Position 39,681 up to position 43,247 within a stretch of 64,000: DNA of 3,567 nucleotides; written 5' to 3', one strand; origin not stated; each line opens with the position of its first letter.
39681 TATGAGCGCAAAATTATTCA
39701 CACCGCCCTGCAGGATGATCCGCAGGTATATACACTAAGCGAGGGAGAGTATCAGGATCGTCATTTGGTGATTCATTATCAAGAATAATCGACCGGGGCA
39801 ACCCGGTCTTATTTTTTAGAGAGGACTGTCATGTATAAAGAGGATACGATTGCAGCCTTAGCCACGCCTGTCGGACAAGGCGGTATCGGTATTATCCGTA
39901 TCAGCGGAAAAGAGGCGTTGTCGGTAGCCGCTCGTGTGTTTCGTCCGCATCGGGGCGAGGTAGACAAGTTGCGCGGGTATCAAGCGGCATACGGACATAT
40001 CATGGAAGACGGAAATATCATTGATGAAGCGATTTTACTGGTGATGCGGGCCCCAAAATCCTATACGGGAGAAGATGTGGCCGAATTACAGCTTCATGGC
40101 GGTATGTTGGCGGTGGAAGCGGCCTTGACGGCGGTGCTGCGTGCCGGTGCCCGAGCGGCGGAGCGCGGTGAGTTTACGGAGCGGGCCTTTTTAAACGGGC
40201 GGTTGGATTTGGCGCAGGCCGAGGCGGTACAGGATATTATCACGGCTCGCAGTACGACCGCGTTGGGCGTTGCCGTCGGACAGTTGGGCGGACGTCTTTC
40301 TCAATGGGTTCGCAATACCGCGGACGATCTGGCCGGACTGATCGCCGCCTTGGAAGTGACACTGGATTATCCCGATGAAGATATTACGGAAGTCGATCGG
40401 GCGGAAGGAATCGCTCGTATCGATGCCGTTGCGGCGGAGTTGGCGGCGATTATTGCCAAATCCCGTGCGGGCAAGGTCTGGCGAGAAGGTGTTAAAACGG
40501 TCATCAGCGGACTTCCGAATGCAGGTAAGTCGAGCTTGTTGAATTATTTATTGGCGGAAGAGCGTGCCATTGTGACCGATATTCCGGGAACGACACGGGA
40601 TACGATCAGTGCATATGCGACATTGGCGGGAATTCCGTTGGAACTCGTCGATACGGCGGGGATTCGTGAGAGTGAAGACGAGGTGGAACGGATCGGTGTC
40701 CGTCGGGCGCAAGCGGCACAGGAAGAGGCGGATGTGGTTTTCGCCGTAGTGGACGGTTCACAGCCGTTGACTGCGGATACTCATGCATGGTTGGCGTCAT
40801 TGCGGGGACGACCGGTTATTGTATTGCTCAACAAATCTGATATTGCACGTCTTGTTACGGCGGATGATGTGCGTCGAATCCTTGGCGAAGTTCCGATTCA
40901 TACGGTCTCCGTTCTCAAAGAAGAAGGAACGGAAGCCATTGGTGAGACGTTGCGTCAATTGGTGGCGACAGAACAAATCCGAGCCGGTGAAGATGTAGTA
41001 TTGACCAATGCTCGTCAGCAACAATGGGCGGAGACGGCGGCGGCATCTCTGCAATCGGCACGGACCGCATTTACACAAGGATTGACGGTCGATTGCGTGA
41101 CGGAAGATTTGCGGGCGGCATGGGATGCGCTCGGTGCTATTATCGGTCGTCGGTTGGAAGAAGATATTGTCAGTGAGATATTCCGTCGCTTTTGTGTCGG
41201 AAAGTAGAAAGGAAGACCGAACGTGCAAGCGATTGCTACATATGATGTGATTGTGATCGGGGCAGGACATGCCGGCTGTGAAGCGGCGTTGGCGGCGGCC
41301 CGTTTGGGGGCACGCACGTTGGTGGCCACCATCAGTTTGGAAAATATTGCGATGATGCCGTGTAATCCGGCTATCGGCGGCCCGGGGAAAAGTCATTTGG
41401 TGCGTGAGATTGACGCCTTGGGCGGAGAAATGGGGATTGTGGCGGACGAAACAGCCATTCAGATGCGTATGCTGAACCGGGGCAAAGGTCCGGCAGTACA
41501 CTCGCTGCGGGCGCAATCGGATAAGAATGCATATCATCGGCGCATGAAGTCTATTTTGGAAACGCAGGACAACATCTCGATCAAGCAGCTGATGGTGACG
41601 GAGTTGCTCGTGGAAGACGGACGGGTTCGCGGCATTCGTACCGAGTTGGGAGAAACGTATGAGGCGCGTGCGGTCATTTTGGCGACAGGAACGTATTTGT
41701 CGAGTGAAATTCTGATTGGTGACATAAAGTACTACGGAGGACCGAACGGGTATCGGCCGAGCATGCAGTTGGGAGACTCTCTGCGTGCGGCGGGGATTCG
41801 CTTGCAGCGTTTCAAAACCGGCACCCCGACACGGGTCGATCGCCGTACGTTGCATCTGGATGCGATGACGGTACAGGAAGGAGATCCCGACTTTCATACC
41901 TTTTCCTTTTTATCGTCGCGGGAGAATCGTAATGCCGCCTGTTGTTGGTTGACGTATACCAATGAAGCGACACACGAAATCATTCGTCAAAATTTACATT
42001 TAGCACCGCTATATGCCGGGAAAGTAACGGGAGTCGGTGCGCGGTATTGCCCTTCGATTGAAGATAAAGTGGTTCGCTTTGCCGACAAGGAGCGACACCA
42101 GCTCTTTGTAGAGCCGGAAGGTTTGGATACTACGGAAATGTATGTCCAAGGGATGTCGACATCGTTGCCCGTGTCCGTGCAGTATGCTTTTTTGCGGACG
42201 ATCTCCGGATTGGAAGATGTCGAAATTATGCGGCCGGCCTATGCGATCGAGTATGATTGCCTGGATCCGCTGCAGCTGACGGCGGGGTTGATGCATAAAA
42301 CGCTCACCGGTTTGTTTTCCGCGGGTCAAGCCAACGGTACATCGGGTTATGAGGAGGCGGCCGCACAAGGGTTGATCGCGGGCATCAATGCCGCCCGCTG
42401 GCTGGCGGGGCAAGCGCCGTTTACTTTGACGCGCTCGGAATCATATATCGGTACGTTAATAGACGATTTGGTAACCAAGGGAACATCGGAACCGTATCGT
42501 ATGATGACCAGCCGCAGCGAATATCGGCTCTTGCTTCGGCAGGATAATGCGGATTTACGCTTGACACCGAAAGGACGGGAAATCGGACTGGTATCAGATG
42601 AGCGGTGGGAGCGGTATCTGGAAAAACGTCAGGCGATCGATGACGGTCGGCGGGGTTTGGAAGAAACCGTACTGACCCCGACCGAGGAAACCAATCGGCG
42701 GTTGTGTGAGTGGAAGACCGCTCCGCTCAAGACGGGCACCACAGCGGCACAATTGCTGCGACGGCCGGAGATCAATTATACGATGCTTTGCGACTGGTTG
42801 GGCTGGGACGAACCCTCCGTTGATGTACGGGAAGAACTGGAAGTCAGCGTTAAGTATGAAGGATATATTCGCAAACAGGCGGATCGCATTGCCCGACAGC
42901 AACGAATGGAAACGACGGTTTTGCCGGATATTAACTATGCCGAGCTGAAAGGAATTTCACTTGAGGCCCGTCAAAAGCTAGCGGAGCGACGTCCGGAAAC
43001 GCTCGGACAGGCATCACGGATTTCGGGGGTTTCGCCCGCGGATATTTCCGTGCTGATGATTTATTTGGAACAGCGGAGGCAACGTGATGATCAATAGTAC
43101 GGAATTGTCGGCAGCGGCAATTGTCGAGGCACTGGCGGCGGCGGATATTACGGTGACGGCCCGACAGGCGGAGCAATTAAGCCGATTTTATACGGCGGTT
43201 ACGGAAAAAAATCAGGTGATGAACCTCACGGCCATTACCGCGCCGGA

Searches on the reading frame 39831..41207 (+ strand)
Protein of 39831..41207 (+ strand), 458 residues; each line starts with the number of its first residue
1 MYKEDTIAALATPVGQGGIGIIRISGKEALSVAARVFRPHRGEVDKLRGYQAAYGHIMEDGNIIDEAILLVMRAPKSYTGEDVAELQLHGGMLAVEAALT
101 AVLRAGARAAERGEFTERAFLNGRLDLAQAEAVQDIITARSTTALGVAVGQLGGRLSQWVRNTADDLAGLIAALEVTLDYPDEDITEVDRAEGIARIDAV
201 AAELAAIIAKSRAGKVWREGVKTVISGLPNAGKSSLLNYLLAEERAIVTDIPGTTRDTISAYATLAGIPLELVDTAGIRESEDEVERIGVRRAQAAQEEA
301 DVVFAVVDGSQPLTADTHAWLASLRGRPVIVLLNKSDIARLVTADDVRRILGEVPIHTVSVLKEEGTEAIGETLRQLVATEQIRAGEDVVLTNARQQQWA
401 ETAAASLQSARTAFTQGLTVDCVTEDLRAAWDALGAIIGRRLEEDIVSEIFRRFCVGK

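Call 53: search_protein_families(library=pfam, proteins=[window:39831-41207:+], max_evalue=1e-8)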
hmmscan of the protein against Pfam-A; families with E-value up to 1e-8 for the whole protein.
window:39831-41207:+ (458 aa): 4 families
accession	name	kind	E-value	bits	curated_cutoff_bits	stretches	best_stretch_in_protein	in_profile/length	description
PF12631.12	MnmE_helical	-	1e-51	176.5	40.1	1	127-455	1-211/211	MnmE helical domain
PF10396.14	TrmE_N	-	4.4e-42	143.4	29.8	1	6-124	1-117/117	GTP-binding protein TrmE N-terminus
PF01926.29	MMR_HSR1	-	5.3e-25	88.2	21.9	1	223-335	2-113/113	50S ribosome-binding GTPase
PF02421.24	FeoB_N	-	1.4e-09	38.1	27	1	223-370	3-152/156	Ferrous iron transport protein B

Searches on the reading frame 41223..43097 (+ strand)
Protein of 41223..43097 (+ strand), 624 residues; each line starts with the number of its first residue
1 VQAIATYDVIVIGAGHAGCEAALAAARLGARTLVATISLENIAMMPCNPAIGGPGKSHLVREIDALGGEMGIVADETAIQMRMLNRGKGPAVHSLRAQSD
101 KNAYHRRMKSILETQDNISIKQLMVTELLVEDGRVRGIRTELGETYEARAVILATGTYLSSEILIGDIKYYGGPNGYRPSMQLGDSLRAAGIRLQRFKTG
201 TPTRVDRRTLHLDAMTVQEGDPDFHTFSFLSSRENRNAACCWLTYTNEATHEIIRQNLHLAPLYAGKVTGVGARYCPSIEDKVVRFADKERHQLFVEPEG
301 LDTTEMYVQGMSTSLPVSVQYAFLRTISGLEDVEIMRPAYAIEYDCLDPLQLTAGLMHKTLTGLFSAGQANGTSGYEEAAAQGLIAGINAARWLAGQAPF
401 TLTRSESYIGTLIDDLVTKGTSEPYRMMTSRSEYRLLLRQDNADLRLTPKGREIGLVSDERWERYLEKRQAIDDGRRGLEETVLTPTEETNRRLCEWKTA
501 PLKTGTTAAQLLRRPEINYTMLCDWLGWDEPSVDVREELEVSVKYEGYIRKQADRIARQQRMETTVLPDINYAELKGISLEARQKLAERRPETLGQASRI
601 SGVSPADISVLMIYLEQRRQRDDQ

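Call 53: search_protein_families(library=pfam, proteins=[window:41223-43097:+], max_evalue=1e-8)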
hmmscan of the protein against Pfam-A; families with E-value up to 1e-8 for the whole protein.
window:41223-43097:+ (624 aa): 3 families
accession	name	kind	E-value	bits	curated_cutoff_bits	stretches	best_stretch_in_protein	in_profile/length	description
PF01134.28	GIDA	-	1.6e-157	525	22.1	1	8-397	1-390/391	Glucose inhibited division protein A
PF21680.2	GIDA_C_1st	-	2.6e-24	86.2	24.7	1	459-552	1-95/96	tRNA modifying enzyme MnmG/GidA C-terminal helical domain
PF13932.14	SAM_GIDA_C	-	8.9e-23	80.3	27.1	1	558-612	2-57/57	tRNA modifying enzyme MnmG/GidA C-terminal helical bundle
